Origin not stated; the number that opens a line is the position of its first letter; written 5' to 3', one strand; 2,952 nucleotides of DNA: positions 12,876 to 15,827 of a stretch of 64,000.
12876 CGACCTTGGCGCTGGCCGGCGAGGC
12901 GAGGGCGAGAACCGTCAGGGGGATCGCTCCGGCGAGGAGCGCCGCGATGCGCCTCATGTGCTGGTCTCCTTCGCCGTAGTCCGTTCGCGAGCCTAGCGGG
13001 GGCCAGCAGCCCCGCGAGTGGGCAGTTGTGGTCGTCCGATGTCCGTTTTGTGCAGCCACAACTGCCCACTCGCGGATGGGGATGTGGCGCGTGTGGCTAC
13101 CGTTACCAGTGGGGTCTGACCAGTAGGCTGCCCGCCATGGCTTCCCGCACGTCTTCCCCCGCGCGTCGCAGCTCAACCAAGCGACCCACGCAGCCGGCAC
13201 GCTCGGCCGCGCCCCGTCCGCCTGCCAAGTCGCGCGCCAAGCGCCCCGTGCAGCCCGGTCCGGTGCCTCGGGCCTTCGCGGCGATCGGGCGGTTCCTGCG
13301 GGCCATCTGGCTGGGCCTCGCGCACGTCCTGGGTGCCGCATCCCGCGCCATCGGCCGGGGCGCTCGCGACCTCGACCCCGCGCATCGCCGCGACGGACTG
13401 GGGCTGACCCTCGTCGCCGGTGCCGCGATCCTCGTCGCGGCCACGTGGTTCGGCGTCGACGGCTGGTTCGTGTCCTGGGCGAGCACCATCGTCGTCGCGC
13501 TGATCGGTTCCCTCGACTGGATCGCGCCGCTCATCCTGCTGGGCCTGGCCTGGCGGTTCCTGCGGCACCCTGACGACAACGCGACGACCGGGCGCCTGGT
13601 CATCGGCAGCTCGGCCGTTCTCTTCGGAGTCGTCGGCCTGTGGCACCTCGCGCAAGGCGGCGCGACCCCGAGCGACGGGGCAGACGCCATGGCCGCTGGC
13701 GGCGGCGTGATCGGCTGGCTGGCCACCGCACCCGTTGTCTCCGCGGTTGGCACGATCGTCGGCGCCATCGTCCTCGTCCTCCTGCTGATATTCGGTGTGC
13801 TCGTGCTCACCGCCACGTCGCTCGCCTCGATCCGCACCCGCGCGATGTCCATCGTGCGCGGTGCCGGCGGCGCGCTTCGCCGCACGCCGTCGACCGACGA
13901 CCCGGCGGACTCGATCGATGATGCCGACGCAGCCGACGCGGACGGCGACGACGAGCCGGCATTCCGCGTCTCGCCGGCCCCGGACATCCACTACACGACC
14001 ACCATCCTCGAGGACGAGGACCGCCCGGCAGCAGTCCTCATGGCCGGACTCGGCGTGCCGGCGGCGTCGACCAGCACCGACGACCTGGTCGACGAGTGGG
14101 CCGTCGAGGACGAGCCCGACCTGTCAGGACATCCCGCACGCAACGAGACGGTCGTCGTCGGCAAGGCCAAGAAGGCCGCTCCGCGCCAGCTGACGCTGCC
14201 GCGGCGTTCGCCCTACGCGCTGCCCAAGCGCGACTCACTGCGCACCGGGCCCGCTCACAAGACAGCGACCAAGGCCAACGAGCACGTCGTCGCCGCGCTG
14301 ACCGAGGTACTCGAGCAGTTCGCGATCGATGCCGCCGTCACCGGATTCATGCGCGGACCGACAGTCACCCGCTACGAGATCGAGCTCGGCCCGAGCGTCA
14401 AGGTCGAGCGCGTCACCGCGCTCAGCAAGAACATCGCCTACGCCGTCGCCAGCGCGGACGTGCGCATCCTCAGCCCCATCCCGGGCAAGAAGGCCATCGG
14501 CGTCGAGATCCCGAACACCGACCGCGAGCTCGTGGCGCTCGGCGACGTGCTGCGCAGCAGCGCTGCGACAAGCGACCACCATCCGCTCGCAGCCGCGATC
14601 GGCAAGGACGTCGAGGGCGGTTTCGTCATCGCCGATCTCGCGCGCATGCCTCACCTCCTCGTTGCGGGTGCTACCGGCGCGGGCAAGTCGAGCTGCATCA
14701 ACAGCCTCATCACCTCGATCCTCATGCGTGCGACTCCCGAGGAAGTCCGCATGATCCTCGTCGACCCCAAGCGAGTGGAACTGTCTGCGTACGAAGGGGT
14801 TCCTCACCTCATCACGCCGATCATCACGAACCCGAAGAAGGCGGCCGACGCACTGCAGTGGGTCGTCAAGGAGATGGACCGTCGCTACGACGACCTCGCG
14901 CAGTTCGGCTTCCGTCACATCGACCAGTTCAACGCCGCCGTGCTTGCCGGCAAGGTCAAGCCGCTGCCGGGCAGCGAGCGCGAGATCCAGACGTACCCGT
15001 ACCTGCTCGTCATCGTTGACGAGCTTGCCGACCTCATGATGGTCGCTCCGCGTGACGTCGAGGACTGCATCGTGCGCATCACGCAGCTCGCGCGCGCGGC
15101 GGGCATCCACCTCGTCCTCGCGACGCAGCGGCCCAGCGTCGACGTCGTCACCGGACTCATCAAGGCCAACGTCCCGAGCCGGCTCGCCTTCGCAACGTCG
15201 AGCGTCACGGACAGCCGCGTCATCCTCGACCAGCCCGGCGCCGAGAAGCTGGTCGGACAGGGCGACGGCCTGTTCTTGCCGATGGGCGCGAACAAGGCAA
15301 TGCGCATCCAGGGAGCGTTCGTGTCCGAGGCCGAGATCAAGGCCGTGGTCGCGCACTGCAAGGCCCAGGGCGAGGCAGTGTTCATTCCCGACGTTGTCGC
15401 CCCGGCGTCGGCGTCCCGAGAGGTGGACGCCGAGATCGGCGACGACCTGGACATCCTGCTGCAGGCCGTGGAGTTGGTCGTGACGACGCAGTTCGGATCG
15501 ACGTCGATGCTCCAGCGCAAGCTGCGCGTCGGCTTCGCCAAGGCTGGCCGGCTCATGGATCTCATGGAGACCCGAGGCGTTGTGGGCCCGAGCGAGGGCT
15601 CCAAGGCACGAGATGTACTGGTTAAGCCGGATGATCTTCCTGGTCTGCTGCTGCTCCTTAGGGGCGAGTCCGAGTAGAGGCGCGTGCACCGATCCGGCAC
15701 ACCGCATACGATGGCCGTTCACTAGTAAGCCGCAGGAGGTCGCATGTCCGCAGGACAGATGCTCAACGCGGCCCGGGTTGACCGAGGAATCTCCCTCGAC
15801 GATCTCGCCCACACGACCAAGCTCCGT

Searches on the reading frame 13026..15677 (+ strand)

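Call 58: search_protein_families(library=pfam, proteins=[window:13026-15677:+], max_evalue=0.00001)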
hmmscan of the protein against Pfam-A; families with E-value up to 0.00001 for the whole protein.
window:13026-15677:+ (883 aa): 3 families
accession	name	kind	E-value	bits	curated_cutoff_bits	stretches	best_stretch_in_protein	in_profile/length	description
PF01580.24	FtsK_SpoIIIE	-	4.4e-66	222.9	24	1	505-705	2-221/221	FtsK/SpoIIIE family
PF17854.6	FtsK_alpha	-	5.9e-26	91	22.9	1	399-497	1-101/101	FtsK alpha domain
PF09397.16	FtsK_gamma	-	4.3e-23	81.2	30.6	1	810-866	6-62/63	Ftsk gamma domain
